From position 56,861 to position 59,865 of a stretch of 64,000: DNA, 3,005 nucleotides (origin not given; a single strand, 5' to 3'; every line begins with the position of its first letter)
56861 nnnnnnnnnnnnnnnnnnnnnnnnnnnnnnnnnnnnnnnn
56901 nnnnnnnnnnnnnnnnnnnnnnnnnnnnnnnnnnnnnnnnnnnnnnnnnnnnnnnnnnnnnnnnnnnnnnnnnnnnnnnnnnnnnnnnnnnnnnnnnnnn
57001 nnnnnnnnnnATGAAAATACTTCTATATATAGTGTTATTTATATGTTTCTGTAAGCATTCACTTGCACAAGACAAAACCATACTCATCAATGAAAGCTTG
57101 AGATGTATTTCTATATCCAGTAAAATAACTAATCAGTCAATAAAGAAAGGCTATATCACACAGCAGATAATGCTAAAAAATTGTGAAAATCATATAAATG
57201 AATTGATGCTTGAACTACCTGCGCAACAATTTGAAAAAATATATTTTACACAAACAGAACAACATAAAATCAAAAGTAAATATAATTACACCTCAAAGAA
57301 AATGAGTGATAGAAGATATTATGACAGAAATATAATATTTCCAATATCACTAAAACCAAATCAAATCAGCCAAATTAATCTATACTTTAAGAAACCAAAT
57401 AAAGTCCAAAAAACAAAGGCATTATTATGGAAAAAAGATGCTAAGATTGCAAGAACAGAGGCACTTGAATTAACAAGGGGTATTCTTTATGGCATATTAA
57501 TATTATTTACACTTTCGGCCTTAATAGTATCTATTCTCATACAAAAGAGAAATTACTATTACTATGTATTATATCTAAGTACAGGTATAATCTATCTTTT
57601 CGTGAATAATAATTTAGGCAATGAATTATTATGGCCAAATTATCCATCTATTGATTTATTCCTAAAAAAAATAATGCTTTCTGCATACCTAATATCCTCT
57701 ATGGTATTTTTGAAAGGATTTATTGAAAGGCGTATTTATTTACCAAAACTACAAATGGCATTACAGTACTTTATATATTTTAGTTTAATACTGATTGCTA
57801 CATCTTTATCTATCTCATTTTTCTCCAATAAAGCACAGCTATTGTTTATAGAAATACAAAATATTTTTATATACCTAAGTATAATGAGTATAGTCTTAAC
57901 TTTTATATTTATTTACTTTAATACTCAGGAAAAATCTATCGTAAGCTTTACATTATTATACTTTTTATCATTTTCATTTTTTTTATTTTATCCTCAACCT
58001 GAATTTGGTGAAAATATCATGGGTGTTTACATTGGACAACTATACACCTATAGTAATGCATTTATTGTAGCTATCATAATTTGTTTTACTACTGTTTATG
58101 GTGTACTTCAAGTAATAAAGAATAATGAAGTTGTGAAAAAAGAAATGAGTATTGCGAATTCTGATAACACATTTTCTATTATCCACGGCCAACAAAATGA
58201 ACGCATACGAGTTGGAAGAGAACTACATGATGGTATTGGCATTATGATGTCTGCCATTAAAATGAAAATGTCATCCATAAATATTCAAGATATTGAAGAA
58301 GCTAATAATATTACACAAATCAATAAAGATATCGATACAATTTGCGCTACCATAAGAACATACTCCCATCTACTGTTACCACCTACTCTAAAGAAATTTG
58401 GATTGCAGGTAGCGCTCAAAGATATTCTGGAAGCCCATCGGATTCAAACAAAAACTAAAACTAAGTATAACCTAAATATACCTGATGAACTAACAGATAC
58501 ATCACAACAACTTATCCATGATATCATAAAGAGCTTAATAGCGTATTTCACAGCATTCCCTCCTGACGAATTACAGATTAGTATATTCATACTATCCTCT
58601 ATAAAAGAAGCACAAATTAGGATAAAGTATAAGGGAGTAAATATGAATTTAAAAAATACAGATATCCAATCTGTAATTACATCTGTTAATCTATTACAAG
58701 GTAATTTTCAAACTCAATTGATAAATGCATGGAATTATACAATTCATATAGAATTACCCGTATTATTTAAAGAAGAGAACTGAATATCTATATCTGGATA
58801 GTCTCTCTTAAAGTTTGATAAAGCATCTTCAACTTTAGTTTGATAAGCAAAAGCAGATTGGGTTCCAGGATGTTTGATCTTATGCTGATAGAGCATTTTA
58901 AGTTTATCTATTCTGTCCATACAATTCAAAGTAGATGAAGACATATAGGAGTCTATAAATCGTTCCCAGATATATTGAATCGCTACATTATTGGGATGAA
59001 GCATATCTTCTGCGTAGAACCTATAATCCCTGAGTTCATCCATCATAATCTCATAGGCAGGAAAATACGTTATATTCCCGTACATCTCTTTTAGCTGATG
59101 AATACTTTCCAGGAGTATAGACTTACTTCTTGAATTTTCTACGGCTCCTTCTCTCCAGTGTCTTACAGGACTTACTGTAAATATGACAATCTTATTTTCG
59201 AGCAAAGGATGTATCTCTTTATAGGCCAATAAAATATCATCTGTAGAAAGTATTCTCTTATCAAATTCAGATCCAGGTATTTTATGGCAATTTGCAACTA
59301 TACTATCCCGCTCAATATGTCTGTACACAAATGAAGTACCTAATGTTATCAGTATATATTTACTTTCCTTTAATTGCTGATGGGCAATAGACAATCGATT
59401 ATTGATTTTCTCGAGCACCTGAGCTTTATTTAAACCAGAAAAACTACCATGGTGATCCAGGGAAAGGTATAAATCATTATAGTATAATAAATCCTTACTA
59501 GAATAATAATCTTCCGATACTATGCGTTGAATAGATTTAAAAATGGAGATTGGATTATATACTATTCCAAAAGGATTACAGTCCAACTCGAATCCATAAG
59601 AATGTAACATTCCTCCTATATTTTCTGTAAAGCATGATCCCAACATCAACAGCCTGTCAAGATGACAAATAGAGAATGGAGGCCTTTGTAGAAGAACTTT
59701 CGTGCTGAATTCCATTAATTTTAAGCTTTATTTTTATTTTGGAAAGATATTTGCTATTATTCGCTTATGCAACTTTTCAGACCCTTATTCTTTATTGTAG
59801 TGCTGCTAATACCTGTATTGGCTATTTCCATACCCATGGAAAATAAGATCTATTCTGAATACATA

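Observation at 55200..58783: Translationally coupled pair of 7TM-DISM sensor kinases with reciprocal catalytic defects (one His-less, one ATP-site-less) and no response regulator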

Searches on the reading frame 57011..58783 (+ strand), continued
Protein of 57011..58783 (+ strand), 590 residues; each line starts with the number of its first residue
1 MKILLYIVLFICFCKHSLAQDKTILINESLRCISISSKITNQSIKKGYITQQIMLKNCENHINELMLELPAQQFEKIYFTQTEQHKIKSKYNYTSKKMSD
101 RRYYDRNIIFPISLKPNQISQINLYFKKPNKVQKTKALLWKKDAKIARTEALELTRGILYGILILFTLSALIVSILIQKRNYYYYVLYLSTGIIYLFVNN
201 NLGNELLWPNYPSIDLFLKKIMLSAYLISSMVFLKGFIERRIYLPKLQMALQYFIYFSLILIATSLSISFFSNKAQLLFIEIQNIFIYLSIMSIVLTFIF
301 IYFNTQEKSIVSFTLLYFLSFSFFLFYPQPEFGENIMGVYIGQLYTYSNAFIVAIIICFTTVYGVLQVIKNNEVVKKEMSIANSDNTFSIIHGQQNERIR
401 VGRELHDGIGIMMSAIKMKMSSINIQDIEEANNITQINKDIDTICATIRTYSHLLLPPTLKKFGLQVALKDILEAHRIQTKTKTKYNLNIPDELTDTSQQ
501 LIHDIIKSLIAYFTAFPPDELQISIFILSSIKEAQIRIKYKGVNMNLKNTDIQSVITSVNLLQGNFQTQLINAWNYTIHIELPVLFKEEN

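Call 52: find_encoding_contigs(protein=P0142, flank=5000, max_places=1)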
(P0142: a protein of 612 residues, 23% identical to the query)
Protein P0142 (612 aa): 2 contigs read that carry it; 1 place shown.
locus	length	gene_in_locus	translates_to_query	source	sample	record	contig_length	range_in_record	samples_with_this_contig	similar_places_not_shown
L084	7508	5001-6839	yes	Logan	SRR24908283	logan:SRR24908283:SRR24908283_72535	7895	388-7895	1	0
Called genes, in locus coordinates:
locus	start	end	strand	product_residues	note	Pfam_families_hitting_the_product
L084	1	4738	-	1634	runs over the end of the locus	PF07602:DUF1565 (weak), PF22842:Pel9A-like_beta_helix, PF13573:SprB, PF18962:Por_Secre_tail (weak)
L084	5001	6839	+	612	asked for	PF07696:7TMR-DISMED2, PF07695:7TMR-DISM_7TM, PF07730:HisKA_3 (weak), PF02518:HATPase_c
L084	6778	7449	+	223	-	PF00072:Response_reg, PF00196:GerE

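Call 60: search_protein_representatives(alignment_id=A2)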
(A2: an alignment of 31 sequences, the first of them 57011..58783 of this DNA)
Query: 31 sequences, 591 profile positions. Proteins with E-value up to 0.001 (for the whole library): 57653; up to 1e-10: 11671; up to 1e-30: 106. The best 150 are listed.
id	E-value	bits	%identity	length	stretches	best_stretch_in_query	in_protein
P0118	7.7e-273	922.8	-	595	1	4-590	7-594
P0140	2.0e-213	726.5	-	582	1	4-590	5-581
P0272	1.4e-154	532.2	-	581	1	11-590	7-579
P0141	7.3e-137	473.7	-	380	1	228-589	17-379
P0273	1.7e-116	406.4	-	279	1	313-588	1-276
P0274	6.5e-107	374.8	-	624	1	36-589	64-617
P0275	1.5e-89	317.5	-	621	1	49-590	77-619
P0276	4.2e-89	316.0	-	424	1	178-589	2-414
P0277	5.8e-89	315.5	-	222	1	369-590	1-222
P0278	1.7e-86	307.4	-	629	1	52-588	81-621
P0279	5.7e-85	302.4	-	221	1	382-590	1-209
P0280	8.9e-70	252.2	-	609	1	50-588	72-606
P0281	1.1e-60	222.1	-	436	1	156-586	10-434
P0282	2.4e-60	221.1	-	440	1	153-586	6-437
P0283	7.5e-49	183.1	-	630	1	22-570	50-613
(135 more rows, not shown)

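Call 62: find_encoding_contigs(protein=P0274, flank=6000, max_places=2)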
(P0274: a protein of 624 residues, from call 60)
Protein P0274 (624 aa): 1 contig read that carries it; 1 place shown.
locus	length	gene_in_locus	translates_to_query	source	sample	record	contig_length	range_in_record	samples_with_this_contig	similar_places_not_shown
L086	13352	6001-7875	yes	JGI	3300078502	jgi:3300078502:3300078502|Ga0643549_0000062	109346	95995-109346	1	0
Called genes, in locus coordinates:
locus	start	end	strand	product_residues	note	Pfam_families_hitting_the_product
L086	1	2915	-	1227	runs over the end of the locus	PF25778:DUF7948, PF06739:SBBP (faint), PF00801:PKD (weak), PF18911:PKD_4, PF13585:CHU_C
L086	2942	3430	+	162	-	PF04237:YjbR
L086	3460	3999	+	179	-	PF00210:Ferritin, PF02915:Rubrerythrin (weak)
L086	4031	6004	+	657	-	PF07696:7TMR-DISMED2, PF07695:7TMR-DISM_7TM, PF02518:HATPase_c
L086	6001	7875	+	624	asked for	PF07696:7TMR-DISMED2 (weak), PF07695:7TMR-DISM_7TM, PF07730:HisKA_3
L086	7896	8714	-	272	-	PF01553:Acyltransferase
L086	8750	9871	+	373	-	PF19580:Exo_endo_phos_3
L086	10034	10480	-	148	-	PF01281:Ribosomal_L9_N, PF03948:Ribosomal_L9_C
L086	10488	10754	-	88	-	PF01084:Ribosomal_S18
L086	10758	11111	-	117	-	PF01250:Ribosomal_S6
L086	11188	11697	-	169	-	PF08889:WbqC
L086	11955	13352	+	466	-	?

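Call 63: find_encoding_contigs(protein=P0280, flank=6000, max_places=2)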
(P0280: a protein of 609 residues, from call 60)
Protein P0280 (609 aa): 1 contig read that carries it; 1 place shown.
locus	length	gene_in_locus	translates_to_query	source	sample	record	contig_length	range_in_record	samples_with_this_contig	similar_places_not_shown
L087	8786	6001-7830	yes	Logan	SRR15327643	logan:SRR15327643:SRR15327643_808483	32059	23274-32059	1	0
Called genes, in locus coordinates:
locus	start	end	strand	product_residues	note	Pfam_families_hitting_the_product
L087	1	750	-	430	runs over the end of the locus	PF08757:CotH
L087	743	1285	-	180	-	-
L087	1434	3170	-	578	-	PF20423:AceK_regulatory, PF06315:AceK_kinase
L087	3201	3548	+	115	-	PF04237:YjbR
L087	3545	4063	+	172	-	PF00210:Ferritin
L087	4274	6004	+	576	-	PF02518:HATPase_c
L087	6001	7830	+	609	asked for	PF07696:7TMR-DISMED2, PF07695:7TMR-DISM_7TM, PF07730:HisKA_3 (weak)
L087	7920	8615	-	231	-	-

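Call 64: find_encoding_contigs(protein=P0275, flank=6000, max_places=2)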
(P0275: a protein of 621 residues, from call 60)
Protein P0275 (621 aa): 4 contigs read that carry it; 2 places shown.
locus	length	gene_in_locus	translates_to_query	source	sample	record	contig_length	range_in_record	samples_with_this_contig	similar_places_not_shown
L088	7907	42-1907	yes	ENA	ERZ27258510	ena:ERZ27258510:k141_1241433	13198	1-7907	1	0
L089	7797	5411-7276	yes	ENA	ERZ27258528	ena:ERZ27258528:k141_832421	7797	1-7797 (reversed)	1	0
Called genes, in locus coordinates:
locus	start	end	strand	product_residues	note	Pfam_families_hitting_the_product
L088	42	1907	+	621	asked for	PF07696:7TMR-DISMED2, PF07730:HisKA_3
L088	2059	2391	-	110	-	PF07411:DUF1508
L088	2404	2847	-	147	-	-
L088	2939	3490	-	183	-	PF13858:DUF4199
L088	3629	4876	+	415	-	PF04286:DUF445 (faint)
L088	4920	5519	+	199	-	PF00127:Copper-bind, PF18962:Por_Secre_tail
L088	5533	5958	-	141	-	PF03061:4HBT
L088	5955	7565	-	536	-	PF00009:GTP_EFTU, PF01926:MMR_HSR1 (weak), PF22042:EF-G_D2, PF16658:RF3_C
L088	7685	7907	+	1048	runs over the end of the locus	PF18911:PKD_4, PF00801:PKD, PF18911:PKD_4, PF13585:CHU_C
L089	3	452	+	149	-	?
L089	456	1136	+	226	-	PF02463:SMC_N (faint), PF00005:ABC_tran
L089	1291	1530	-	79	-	PF06315:AceK_kinase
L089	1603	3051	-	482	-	PF20423:AceK_regulatory, PF06315:AceK_kinase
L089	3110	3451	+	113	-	PF04237:YjbR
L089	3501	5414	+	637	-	PF07696:7TMR-DISMED2, PF07695:7TMR-DISM_7TM, PF02518:HATPase_c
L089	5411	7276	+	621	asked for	PF07696:7TMR-DISMED2, PF07730:HisKA_3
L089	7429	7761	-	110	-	PF07411:DUF1508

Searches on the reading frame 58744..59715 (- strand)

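Call 3: search_protein_families(library=pfam, proteins=[window:58744-59715:-], max_evalue=1)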
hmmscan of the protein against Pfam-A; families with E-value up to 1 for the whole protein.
window:58744-59715:- (323 aa): 1 family
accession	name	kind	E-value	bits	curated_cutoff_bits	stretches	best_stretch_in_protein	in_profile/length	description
PF08885.17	GSCFA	-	9.4e-87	291.1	25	1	21-253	1-237/237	GSCFA family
